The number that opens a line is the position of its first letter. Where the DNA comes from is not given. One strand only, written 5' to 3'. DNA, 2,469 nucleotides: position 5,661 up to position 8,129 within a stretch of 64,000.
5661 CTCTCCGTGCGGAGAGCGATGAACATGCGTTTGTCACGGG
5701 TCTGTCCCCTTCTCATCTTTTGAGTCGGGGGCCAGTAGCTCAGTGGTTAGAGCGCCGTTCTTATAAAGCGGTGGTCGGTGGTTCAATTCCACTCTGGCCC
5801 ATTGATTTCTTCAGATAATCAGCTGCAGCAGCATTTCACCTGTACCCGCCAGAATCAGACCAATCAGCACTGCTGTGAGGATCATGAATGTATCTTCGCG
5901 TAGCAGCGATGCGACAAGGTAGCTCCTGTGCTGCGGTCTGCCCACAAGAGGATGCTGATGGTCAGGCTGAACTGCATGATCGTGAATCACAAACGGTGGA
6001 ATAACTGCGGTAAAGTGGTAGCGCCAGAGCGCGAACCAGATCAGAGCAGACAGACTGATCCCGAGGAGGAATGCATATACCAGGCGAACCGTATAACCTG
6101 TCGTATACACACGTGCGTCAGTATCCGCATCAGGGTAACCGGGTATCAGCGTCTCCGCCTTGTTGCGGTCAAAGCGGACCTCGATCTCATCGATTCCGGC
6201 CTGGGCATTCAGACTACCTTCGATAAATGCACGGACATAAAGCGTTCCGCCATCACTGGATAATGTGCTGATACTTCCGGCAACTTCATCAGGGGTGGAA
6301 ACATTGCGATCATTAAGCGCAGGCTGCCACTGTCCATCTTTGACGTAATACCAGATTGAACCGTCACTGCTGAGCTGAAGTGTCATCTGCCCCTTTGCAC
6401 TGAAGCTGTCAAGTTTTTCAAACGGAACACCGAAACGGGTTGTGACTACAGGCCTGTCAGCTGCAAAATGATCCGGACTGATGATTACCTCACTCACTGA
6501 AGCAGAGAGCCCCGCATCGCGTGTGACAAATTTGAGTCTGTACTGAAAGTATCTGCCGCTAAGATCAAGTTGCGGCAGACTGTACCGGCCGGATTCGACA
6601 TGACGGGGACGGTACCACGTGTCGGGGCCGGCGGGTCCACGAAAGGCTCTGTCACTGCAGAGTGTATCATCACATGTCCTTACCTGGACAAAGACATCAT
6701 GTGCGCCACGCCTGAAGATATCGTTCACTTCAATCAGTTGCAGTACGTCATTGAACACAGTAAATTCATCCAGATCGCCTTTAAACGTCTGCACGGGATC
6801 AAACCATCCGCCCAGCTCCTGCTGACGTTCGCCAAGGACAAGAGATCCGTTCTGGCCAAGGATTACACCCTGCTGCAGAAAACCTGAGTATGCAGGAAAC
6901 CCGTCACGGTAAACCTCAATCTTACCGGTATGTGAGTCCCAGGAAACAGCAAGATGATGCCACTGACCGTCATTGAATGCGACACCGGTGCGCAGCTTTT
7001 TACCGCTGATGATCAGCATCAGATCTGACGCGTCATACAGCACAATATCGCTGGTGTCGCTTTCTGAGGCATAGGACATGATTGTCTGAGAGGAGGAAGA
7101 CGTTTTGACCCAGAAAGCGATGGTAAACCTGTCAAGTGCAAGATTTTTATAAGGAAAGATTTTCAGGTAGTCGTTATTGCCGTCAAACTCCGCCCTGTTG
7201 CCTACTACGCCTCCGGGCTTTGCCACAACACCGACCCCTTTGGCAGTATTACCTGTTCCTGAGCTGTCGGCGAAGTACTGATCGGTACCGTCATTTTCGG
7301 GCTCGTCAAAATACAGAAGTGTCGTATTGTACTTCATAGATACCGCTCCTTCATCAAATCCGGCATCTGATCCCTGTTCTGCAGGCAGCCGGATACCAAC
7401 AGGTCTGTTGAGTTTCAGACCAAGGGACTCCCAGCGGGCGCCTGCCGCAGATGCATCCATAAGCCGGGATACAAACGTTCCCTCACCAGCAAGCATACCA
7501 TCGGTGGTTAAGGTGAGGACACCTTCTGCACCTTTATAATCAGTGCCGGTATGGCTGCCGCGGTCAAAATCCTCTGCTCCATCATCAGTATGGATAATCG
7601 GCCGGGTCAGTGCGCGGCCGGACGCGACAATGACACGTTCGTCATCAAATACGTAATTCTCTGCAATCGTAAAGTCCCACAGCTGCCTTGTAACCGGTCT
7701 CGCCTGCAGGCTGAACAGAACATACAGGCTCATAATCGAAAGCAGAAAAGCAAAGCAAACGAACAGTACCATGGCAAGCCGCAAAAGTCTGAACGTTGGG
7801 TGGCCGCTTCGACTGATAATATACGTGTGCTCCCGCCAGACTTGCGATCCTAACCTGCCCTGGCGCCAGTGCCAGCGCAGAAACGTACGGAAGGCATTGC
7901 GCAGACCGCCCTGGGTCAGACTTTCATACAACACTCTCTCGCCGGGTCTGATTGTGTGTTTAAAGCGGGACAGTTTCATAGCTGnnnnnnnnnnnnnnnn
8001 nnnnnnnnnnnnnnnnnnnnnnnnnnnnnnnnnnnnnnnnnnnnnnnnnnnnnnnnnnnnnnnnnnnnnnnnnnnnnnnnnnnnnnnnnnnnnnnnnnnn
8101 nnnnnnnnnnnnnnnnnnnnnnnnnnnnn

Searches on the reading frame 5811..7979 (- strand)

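Call 42: search_protein_families(library=pfam, proteins=[window:5811-7979:-], max_evalue=0.001)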
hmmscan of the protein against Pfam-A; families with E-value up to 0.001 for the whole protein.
window:5811-7979:- (722 aa): 3 families
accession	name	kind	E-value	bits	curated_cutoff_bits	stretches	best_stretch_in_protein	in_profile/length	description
PF00354.24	Pentaxin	-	5.1e-24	85.5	25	1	268-424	10-169/194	Pentaxin family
PF13385.13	Laminin_G_3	-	1.9e-23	83.7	27.6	1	266-418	1-150/151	Concanavalin A-like lectin/glucanases superfamily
PF02210.31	Laminin_G_2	-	2.7e-05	25.1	22.9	1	330-407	45-122/126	Laminin G domain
